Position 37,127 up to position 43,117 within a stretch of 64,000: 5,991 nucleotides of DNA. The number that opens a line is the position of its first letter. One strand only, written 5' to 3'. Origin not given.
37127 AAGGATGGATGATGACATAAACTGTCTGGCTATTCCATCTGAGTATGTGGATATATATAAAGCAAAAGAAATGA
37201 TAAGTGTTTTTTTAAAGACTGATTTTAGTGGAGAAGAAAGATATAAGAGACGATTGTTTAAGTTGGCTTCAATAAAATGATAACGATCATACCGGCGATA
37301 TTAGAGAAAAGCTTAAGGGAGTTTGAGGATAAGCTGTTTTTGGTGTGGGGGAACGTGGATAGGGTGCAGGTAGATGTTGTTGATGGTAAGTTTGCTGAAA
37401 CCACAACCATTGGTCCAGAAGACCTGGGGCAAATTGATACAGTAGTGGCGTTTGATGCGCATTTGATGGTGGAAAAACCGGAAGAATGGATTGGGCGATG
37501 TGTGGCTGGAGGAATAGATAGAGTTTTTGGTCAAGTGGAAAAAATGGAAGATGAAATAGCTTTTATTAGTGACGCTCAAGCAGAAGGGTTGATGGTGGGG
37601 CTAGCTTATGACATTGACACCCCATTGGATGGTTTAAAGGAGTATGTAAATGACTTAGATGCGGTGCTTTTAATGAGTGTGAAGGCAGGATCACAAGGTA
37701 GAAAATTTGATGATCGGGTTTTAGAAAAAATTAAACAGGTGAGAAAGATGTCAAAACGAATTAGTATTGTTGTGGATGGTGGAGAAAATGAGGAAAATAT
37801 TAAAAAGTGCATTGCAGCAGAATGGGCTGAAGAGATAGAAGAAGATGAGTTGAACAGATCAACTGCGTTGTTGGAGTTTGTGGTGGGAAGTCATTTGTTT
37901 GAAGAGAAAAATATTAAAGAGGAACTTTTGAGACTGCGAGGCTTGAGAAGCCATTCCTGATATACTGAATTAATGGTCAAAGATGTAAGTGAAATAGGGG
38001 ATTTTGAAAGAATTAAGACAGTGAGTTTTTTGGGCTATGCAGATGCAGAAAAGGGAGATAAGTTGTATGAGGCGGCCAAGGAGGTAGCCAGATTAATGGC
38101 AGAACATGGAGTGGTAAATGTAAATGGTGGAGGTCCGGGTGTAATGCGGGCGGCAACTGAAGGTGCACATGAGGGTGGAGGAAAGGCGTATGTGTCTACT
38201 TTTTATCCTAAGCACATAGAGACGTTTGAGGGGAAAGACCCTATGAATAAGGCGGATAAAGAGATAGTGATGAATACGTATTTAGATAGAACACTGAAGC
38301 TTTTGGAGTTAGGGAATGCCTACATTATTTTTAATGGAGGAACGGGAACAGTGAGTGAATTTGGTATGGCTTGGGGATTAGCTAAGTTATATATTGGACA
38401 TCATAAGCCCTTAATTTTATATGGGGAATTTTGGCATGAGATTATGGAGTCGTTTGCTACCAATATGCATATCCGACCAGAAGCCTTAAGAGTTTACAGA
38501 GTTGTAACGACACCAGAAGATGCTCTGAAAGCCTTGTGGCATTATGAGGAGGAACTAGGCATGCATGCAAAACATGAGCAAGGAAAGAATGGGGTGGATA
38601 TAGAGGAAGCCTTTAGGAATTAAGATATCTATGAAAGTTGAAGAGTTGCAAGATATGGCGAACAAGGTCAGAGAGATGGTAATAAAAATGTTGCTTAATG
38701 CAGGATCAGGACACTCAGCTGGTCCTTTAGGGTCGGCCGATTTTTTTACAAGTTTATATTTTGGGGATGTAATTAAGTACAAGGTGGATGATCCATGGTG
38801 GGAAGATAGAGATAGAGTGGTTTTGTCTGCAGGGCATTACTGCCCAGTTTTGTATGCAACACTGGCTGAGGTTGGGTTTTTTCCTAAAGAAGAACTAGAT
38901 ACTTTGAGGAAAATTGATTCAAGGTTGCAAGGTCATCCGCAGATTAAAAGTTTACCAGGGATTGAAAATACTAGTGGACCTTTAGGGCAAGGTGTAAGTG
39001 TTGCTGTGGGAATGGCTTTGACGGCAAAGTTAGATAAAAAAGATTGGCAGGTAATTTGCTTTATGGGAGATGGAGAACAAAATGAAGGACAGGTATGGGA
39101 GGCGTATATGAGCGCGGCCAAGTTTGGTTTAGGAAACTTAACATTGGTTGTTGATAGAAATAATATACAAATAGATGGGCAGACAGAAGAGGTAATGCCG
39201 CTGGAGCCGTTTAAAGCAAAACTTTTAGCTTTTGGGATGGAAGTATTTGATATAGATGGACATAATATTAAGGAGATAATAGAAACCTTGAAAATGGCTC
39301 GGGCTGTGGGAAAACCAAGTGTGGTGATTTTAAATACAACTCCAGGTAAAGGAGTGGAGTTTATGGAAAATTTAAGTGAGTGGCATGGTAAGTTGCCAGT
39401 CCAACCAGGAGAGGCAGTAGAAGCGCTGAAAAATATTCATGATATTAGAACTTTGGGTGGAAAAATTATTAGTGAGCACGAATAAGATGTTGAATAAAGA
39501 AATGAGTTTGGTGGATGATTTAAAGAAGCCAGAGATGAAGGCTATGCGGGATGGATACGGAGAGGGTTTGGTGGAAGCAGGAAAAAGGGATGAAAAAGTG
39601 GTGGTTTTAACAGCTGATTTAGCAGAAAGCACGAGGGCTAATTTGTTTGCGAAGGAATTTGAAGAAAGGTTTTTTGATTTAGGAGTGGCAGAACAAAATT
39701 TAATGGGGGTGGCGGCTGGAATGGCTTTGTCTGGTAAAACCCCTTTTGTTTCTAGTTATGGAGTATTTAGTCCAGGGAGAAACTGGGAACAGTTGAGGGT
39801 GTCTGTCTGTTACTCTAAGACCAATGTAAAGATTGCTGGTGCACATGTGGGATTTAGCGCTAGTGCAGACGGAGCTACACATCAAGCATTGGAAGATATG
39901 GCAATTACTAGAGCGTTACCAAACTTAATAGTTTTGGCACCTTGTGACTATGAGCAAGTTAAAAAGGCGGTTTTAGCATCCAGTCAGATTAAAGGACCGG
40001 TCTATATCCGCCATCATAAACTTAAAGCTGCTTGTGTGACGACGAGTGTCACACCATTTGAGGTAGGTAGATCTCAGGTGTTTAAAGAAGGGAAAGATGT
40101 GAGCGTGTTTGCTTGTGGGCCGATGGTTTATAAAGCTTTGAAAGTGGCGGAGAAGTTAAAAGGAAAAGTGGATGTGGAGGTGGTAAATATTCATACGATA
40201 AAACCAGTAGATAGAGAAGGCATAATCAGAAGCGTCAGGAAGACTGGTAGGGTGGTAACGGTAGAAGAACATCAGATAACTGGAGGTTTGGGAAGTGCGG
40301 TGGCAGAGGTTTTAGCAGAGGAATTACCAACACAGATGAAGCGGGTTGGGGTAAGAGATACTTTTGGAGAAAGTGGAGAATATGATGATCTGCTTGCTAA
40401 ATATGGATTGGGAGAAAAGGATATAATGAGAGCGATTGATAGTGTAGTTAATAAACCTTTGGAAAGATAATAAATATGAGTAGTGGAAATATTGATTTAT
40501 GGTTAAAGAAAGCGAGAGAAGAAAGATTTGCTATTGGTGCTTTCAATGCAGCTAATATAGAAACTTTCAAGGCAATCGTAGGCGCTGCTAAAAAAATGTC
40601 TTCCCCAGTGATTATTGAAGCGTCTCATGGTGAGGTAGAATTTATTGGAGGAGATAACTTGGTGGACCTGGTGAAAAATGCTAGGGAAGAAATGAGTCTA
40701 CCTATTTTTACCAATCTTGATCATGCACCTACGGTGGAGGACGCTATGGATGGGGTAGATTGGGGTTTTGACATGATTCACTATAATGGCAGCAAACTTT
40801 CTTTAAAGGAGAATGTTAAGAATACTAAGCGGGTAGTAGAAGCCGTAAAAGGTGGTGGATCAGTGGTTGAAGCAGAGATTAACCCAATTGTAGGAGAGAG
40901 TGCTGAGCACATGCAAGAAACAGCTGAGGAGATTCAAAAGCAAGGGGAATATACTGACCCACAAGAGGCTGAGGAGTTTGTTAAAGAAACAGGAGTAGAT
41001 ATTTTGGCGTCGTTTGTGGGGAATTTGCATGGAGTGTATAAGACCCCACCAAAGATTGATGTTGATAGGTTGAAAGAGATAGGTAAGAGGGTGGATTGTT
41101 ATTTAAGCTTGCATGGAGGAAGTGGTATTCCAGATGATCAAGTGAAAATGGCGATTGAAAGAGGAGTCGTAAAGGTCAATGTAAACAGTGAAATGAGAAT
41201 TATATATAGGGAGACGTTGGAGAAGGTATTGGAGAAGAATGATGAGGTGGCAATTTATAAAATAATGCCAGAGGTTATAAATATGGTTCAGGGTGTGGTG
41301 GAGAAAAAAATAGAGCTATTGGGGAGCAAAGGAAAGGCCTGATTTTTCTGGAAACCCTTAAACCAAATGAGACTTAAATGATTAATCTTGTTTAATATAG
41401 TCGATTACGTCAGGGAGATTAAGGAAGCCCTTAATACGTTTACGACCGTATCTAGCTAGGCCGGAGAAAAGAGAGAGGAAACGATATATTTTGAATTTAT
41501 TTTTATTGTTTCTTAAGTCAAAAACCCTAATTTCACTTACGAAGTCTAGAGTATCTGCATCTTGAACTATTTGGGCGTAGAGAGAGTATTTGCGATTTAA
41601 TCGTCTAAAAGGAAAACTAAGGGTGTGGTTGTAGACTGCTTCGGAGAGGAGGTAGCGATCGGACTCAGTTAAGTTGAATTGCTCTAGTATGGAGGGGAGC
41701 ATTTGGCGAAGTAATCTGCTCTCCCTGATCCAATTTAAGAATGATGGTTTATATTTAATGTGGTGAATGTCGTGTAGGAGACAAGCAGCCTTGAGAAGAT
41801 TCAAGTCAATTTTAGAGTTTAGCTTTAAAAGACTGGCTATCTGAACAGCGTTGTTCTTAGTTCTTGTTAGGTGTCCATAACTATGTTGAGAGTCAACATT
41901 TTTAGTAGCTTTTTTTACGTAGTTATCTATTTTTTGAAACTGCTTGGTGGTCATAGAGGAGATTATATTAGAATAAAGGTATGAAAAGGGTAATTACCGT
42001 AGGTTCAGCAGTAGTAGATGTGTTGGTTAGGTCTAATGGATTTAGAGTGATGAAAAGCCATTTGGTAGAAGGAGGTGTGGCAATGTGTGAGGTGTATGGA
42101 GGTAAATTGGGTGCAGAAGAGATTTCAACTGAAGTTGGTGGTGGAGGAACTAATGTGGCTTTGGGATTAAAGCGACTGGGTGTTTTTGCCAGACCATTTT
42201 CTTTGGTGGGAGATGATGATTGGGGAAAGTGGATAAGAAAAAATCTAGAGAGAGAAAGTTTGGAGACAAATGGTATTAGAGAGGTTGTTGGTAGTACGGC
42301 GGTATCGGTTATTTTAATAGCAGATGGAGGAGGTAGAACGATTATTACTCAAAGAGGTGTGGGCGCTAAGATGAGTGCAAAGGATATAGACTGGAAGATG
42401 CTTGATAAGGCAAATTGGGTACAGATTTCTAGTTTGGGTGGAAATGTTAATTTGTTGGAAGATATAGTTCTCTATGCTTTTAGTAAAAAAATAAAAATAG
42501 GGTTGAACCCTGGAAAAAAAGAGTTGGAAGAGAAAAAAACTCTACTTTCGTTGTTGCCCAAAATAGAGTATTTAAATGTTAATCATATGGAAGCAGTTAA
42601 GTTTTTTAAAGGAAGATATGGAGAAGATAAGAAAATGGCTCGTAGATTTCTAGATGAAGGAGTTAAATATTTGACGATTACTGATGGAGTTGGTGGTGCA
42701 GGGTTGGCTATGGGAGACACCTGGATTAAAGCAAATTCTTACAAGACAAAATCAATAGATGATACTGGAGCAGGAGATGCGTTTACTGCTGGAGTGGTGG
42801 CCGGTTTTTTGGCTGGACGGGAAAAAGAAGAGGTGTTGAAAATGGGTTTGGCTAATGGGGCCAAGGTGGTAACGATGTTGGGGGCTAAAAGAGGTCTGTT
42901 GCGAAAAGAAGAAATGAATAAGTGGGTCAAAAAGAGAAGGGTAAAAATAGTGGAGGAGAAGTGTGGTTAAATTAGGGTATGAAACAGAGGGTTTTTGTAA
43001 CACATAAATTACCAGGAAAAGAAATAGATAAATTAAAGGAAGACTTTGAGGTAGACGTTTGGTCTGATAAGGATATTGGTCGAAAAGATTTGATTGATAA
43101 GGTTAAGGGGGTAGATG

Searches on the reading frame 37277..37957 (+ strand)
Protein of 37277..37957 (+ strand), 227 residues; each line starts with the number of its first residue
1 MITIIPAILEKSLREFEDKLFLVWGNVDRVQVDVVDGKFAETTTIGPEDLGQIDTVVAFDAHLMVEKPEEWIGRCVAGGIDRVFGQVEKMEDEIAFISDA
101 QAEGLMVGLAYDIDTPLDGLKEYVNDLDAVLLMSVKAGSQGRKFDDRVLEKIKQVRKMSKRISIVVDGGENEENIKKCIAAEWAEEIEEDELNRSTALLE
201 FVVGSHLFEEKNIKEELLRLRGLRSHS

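Call 69: search_protein_families(library=pfam, proteins=[window:37277-37957:+], max_evalue=0.0001)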
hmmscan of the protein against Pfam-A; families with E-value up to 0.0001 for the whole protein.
window:37277-37957:+ (227 aa): 1 family
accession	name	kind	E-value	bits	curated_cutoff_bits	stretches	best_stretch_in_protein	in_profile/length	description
PF00834.25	Ribul_P_3_epim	-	5.7e-34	117.7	21.1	1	6-181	4-186/198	Ribulose-phosphate 3 epimerase family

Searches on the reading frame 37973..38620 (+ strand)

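Call 69: search_protein_families(library=pfam, proteins=[window:37973-38620:+], max_evalue=0.0001)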
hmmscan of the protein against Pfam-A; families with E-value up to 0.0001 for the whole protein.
window:37973-38620:+ (216 aa): 2 families
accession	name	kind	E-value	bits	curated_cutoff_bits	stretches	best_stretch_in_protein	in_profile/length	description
PF03641.19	Lysine_decarbox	-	1.2e-15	58.3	27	1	58-187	1-130/131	Possible lysine decarboxylase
PF18306.6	LDcluster4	-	1.2e-13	51.3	26.3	1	16-142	3-122/151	SLOG cluster4 family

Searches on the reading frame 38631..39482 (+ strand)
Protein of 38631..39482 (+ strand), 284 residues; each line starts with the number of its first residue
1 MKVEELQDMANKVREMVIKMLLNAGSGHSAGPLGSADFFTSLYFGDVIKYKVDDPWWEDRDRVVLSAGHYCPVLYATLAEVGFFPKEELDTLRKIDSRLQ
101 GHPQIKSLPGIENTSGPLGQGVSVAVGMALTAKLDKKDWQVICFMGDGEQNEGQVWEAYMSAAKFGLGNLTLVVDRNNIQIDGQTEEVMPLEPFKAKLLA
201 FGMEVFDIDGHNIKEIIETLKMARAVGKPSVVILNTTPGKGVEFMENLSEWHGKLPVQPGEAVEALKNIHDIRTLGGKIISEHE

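Call 69: search_protein_families(library=pfam, proteins=[window:38631-39482:+], max_evalue=0.0001)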
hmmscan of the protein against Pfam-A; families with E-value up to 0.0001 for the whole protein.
window:38631-39482:+ (284 aa): 4 families
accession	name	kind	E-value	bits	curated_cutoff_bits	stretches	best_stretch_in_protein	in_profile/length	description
PF00456.26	Transketolase_N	-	2e-49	168.8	22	1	7-254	3-261/334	Transketolase, thiamine diphosphate binding domain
PF13292.11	DXP_synthase_N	-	3.2e-14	53.3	21.2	1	1-182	13-176/274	1-deoxy-D-xylulose-5-phosphate synthase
PF00676.26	E1_dh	-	1.4e-10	41.1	22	1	110-225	95-209/300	Dehydrogenase E1 component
PF02775.26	TPP_enzyme_C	-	1.8e-06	28.2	21.9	1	113-232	25-149/151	Thiamine pyrophosphate enzyme, C-terminal TPP binding domain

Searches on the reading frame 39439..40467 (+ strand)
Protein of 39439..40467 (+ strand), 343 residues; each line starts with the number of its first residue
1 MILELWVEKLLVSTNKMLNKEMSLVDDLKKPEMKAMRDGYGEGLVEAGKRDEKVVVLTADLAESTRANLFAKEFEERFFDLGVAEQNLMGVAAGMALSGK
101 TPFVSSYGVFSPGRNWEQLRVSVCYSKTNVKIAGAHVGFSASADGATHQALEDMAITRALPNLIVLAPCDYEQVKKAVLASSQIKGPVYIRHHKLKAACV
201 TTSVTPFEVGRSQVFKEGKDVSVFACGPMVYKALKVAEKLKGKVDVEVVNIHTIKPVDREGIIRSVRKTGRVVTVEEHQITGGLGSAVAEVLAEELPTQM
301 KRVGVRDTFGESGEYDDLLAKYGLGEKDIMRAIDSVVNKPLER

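Call 69: search_protein_families(library=pfam, proteins=[window:39439-40467:+], max_evalue=0.0001)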
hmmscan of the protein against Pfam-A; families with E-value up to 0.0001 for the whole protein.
window:39439-40467:+ (343 aa): 2 families
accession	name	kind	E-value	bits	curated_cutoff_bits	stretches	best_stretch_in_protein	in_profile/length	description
PF02779.29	Transket_pyr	-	5.4e-39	134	27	1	34-195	3-170/174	Transketolase, pyrimidine binding domain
PF02780.25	Transketolase_C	-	2.8e-33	114.9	25.9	1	211-329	2-124/124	Transketolase, C-terminal domain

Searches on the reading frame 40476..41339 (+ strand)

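Call 69: search_protein_families(library=pfam, proteins=[window:40476-41339:+], max_evalue=0.0001)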
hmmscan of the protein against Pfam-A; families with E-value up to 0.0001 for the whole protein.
window:40476-41339:+ (288 aa): 1 family
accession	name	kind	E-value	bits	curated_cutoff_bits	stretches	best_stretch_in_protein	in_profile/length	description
PF01116.26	F_bP_aldolase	-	2.3e-77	260.7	25.5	1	9-287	6-277/277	Fructose-bisphosphate aldolase class-II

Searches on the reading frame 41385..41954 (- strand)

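Call 69: search_protein_families(library=pfam, proteins=[window:41385-41954:-], max_evalue=0.0001)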
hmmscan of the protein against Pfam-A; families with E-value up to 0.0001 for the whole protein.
window:41385-41954:- (190 aa): 1 family
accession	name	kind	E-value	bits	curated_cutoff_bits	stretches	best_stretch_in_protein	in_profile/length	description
PF01966.28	HD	-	1.5e-09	38.6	22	1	27-137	3-114/116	HD domain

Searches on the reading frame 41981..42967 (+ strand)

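Call 69: search_protein_families(library=pfam, proteins=[window:41981-42967:+], max_evalue=0.0001)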
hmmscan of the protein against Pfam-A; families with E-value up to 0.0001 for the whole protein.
window:41981-42967:+ (329 aa): 1 family
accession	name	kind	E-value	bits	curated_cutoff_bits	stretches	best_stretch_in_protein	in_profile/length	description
PF00294.29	PfkB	-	2.5e-36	126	25.8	1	45-303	28-296/302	pfkB family carbohydrate kinase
